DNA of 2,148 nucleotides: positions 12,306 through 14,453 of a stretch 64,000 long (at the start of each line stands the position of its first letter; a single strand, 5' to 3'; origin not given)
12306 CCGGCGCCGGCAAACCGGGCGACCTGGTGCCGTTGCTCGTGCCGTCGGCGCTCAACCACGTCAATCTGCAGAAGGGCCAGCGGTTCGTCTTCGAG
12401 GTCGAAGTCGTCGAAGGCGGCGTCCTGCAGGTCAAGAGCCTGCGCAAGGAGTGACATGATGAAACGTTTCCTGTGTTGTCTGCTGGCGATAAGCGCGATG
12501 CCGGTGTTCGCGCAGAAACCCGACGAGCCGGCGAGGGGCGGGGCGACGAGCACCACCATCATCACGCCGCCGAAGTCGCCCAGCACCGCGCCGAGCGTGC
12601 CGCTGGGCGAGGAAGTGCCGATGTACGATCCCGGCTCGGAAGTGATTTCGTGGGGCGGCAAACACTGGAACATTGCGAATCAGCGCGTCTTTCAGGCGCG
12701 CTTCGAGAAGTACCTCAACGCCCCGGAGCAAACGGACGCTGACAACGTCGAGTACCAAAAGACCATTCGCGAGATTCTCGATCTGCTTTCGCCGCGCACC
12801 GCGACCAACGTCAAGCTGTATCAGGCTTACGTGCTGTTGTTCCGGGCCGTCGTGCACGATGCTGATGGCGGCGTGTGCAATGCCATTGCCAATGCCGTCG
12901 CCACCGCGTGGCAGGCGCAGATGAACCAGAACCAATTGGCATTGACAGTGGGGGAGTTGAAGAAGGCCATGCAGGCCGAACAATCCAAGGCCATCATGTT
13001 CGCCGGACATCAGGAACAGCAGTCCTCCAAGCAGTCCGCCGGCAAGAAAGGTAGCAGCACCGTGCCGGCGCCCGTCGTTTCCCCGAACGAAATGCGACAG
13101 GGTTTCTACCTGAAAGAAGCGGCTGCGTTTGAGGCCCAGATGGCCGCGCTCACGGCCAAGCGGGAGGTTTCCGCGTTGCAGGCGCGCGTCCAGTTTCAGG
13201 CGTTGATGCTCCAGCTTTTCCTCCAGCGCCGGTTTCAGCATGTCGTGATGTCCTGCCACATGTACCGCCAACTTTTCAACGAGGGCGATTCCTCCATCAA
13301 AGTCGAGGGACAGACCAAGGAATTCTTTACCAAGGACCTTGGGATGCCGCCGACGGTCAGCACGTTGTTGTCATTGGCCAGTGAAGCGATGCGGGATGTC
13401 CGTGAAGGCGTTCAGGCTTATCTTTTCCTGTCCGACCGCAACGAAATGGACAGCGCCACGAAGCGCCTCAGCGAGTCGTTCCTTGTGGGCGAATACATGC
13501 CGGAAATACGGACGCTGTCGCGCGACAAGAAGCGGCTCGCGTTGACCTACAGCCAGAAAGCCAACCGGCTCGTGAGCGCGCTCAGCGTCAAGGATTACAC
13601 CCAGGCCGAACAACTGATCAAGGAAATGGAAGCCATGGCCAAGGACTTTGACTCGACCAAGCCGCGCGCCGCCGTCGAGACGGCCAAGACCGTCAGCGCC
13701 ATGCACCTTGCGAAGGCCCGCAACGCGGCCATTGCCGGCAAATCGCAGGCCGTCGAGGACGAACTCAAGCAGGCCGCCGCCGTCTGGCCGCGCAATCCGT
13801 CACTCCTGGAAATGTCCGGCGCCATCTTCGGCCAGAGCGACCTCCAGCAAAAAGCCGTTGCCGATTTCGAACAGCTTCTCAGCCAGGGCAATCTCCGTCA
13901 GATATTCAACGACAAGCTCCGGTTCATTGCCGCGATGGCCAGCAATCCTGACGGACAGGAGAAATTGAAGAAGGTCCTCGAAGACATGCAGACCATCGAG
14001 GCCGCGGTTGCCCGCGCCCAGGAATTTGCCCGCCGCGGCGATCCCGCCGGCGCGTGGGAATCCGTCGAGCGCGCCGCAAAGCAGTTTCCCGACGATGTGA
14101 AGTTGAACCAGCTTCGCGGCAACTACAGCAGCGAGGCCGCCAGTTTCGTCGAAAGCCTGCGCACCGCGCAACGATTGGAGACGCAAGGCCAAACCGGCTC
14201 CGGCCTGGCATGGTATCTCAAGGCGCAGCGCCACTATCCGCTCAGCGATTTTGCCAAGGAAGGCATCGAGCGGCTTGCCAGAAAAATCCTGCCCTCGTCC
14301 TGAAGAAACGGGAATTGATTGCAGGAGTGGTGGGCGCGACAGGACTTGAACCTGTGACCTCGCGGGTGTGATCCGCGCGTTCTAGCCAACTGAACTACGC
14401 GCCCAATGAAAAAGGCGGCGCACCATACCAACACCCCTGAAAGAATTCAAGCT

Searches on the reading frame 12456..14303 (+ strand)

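Call 6: search_protein_families(library=pfam, proteins=[window:12456-14303:+], max_evalue=0.01)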
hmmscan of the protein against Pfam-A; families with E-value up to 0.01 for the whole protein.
window:12456-14303:+ (615 aa): 1 family
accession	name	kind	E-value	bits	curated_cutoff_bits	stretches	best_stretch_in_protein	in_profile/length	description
PF13428.12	TPR_14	-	3e-06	27.8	23.5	1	515-552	2-39/44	Tetratricopeptide repeat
